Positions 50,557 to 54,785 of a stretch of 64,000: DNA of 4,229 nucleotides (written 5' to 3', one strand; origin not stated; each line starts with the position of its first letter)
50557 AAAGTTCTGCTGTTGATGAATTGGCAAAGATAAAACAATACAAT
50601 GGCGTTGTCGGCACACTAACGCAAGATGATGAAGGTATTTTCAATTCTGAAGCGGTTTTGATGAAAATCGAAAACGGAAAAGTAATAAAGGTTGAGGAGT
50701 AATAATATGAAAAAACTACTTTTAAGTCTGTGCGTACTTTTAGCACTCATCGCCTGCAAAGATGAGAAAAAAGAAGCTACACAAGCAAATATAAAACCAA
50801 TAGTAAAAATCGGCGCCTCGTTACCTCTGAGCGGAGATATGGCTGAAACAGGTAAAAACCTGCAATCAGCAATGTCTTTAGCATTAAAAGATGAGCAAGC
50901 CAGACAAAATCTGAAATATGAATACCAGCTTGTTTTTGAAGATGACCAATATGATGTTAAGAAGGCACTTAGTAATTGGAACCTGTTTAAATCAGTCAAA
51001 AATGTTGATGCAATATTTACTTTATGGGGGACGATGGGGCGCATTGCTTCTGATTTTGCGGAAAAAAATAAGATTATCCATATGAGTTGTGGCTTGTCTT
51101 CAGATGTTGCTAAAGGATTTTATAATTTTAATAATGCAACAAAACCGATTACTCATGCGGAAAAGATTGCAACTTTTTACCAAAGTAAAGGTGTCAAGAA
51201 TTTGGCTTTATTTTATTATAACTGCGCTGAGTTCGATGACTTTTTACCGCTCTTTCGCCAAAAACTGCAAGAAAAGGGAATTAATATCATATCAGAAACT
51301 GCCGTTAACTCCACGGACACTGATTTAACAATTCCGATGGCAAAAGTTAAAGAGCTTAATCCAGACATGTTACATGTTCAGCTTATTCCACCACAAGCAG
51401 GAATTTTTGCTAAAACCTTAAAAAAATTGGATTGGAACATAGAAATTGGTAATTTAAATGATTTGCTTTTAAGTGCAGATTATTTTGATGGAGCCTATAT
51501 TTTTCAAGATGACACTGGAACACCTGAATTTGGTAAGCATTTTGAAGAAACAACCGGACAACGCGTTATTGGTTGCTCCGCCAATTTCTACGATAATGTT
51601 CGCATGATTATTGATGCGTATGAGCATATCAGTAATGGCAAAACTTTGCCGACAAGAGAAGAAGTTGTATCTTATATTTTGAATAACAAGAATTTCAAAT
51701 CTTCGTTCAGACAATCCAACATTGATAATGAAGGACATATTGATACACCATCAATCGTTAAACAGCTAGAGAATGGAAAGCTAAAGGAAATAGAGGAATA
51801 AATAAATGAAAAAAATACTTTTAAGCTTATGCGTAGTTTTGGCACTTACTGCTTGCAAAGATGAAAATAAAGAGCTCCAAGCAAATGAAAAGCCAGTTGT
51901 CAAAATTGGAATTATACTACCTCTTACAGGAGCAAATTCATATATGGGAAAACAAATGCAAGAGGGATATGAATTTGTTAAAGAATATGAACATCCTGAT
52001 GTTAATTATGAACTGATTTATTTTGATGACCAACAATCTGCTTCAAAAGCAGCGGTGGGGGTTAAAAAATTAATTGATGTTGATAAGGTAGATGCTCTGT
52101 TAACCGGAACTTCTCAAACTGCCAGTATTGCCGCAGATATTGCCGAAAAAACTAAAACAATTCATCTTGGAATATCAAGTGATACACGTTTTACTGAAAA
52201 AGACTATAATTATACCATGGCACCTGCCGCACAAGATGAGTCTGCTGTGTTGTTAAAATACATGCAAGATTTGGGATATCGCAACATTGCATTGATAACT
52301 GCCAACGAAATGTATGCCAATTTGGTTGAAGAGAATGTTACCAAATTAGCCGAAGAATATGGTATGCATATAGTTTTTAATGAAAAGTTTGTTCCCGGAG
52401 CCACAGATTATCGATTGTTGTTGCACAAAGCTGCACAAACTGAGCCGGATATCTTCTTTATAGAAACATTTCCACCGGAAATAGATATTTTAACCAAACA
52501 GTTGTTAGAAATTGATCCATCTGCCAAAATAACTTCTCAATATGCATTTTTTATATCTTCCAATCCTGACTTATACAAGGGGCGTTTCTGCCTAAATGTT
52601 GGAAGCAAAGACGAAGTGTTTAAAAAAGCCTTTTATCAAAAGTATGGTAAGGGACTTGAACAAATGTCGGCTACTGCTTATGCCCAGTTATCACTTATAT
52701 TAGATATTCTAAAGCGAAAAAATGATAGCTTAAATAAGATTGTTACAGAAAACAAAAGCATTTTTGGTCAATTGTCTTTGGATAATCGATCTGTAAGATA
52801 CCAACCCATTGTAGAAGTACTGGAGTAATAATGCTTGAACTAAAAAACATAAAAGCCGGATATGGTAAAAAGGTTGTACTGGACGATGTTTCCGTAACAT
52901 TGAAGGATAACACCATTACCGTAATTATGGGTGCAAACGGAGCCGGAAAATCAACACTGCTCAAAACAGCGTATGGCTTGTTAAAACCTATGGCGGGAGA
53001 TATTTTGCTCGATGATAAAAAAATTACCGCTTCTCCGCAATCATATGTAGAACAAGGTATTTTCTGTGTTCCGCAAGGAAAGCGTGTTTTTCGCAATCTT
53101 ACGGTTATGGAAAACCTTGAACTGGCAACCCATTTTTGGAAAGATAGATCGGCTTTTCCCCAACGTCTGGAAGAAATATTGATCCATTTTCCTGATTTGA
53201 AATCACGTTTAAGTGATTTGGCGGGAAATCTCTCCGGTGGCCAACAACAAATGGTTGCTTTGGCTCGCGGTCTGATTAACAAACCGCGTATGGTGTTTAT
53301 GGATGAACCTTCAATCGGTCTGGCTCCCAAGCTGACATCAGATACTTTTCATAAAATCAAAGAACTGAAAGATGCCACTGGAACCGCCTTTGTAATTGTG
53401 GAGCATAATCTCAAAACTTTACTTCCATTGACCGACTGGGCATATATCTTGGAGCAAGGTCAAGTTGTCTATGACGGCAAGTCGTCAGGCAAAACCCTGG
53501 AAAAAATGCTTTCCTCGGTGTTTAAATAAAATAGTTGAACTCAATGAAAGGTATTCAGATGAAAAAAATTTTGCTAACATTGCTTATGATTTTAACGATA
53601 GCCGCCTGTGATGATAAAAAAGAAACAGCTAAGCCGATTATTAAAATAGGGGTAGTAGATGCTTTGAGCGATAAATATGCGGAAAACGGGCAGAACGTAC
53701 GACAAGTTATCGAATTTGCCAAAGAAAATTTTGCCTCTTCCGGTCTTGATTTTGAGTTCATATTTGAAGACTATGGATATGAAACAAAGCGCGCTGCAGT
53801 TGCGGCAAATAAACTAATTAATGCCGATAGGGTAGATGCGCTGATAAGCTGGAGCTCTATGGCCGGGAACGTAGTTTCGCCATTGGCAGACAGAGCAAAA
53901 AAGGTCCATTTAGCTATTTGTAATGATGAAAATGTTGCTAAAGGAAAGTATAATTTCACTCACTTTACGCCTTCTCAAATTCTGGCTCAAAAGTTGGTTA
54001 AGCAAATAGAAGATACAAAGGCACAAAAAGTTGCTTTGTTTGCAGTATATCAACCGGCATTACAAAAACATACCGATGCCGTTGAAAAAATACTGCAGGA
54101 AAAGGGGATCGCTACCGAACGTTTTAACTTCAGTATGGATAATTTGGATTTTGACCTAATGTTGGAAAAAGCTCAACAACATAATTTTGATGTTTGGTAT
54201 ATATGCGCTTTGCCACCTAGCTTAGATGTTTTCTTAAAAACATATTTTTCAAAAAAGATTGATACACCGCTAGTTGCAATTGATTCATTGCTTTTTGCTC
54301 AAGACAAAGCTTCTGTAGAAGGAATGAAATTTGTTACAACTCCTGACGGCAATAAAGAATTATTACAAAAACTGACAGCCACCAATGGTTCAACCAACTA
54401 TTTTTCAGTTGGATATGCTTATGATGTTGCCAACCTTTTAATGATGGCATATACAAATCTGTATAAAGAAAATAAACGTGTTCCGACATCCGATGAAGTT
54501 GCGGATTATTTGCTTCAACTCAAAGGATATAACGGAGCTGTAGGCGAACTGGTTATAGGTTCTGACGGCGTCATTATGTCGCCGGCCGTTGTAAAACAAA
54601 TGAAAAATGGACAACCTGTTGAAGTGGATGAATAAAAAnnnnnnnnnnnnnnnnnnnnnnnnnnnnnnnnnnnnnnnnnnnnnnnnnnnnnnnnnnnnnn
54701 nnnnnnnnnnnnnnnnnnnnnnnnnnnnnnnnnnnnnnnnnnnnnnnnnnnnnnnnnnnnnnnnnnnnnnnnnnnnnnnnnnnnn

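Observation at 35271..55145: A single Liv-type ABC importer operon carrying 14 tandem, divergent substrate-binding lipoprotein genes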

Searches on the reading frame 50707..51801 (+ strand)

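Call 6: search_protein_families(library=pfam, proteins=[window:50707-51801:+], max_evalue=0.01)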
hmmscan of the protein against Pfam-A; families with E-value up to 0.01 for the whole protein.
window:50707-51801:+ (364 aa): 2 families
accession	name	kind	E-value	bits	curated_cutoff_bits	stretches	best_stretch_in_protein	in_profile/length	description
PF13458.12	Peripla_BP_6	-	2.7e-27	96.8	31.7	1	33-356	2-341/343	Periplasmic binding protein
PF01094.35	ANF_receptor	-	1.4e-09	37.9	25.4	1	53-212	3-170/353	Receptor family ligand binding region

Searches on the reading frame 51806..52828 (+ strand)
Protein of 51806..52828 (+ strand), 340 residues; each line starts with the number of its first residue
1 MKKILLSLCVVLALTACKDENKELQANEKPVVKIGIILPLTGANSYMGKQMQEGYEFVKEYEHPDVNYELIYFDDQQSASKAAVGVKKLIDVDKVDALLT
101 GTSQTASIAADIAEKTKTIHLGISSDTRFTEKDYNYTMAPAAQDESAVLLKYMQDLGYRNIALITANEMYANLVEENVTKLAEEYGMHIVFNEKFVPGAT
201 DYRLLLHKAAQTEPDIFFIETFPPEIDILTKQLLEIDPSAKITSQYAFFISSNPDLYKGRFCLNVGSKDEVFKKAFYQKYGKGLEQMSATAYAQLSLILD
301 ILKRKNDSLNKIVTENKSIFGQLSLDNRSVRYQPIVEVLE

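Call 6: search_protein_families(library=pfam, proteins=[window:51806-52828:+], max_evalue=0.01)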
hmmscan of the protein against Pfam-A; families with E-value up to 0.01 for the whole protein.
window:51806-52828:+ (340 aa): 4 families
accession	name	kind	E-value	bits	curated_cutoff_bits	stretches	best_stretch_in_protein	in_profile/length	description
PF13458.12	Peripla_BP_6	-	4.2e-32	112.6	31.7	1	32-305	2-296/343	Periplasmic binding protein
PF01094.35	ANF_receptor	-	1.7e-12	47.5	25.4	1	65-244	22-204/353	Receptor family ligand binding region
PF04348.19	LppC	-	0.0044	16.1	28.8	1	27-167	214-355/563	LppC putative lipoprotein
PF13433.12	Peripla_BP_5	-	0.0095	15.5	27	0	32-218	1-193/363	Periplasmic binding protein domain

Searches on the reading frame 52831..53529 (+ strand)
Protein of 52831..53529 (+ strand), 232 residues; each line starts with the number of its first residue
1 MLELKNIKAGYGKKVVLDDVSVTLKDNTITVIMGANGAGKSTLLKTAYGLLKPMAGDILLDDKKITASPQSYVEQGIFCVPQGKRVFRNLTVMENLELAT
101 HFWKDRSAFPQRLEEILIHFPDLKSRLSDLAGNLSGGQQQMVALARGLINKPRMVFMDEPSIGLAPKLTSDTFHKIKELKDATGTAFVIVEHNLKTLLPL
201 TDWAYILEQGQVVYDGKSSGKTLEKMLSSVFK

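Call 6: search_protein_families(library=pfam, proteins=[window:52831-53529:+], max_evalue=0.01)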
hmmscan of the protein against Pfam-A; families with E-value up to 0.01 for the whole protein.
window:52831-53529:+ (232 aa): 9 families
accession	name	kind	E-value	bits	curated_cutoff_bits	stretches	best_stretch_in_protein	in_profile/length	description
PF00005.33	ABC_tran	-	1.7e-31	110.1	25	1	17-161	1-136/137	ABC transporter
PF13304.12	AAA_21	-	2.1e-07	31.8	27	1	29-51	1-23/304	AAA domain, putative AbiEii toxin, Type IV TA system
PF02463.25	SMC_N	-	0.0001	22.3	40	0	25-45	22-42/220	RecF/RecN/SMC N terminal domain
PF13555.12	AAA_29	-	0.00011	22.3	27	1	19-53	14-48/61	P-loop containing region of AAA domain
PF13476.12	AAA_23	-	0.00012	23.2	27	1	18-44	11-36/201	AAA domain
PF13175.12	AAA_15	-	0.00017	21.7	32.1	1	17-53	14-49/374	AAA ATPase domain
PF03193.22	RsgA_GTPase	-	0.0024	18.2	30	1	16-49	96-128/174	RsgA GTPase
PF04310.18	MukB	-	0.0034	17.6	23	1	26-89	25-88/226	MukB N-terminal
PF13514.12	AAA_27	-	0.0035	17.4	22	1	18-51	15-50/206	AAA domain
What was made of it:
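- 52831..53529 (+): livF-type ATPase. ABC_tran, 2e-31 (call 6).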

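Call 44: search_protein_families(library=ncbifam, proteins=[window:52831-53529:+], max_evalue=0.001)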
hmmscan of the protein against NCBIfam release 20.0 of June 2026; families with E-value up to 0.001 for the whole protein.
window:52831-53529:+ (232 aa): 190 families (the best 25 are shown)
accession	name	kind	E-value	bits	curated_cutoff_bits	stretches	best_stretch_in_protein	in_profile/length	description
TIGR03410.1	urea_trans_UrtE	equivalog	2.5e-56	190.7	285.8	1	2-222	1-220/230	urea ABC transporter ATP-binding subunit UrtE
NF008626.0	PRK11614.1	equivalog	5e-50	170.2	441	1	1-216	5-219/237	high-affinity branched-chain amino acid ABC transporter ATP-binding protein LivF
TIGR04406.1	LPS_export_lptB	equivalog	7.5e-42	143.3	240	1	2-219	2-220/239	LPS export ABC transporter ATP-binding protein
TIGR01188.1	drrA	subfamily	9.3e-37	126.9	312.45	1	11-217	3-207/302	daunorubicin resistance ABC transporter, ATP-binding protein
NF008449.1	PRK11300.1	equivalog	2.4e-36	125.3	362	2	1-102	5-107/255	high-affinity branched-chain amino acid ABC transporter ATP-binding protein LivG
NF011967.0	PRK15439.1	equivalog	1e-35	123.2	586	1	2-229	12-235/510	autoinducer 2 ABC transporter ATP-binding protein LsrA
TIGR03375.1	type_I_sec_LssB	subfamily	2.2e-34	118.8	693.1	1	3-218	467-685/696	type I secretion system permease/ATPase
NF047930.1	ABC_ATP_B6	equivalog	1.2e-33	116.5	670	1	2-213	3-215/510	putative B6 ABC transporter ATP-binding protein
TIGR03411.1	urea_trans_UrtD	equivalog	3.9e-33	115.1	304.1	1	1-217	2-225/242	urea ABC transporter ATP-binding protein UrtD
TIGR00972.1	3a0107s01c2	equivalog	4.9e-33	114.5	343.2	1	2-218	2-227/248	phosphate ABC transporter ATP-binding protein PstB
TIGR03265.1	PhnT2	equivalog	6.2e-33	114.5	457.7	1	2-214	5-215/353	putative 2-aminoethylphosphonate ABC transporter ATP-binding protein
NF043075.1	MMSYN1_0197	equivalog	1.4e-32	113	550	1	1-214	2-213/341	spermidine/putrescine ABC transporter ATP-binding protein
NF006987.0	PRK09452.1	equivalog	4.3e-32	111.2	482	1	2-217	18-231/378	spermidine/putrescine ABC transporter ATP-binding protein PotA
TIGR03740.1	galliderm_ABC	subfamily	4.4e-32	111.6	309.75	1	2-230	1-221/223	lantibiotic protection ABC transporter ATP-binding subunit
TIGR02315.1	ABC_phnC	equivalog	5.7e-32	111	266.1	1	1-222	1-234/243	phosphonate ABC transporter ATP-binding protein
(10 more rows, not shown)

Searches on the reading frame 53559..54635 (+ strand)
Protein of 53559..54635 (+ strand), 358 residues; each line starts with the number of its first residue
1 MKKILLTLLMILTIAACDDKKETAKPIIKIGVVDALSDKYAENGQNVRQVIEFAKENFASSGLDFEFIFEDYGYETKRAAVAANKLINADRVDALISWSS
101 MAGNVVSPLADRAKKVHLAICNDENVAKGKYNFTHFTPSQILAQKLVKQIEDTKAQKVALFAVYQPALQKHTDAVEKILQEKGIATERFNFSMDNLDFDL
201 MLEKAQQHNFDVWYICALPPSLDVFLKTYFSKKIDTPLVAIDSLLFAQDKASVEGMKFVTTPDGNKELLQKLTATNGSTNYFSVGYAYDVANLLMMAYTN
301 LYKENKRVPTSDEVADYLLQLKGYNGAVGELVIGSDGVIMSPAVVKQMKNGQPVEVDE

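Call 6: search_protein_families(library=pfam, proteins=[window:53559-54635:+], max_evalue=0.01)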
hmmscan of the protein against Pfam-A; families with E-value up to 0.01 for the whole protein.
window:53559-54635:+ (358 aa): 2 families
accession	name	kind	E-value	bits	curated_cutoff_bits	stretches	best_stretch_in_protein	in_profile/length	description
PF13458.12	Peripla_BP_6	-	9.6e-26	91.7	31.7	1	28-351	2-342/343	Periplasmic binding protein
PF01094.35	ANF_receptor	-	4.5e-08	33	25.4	1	53-342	8-343/353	Receptor family ligand binding region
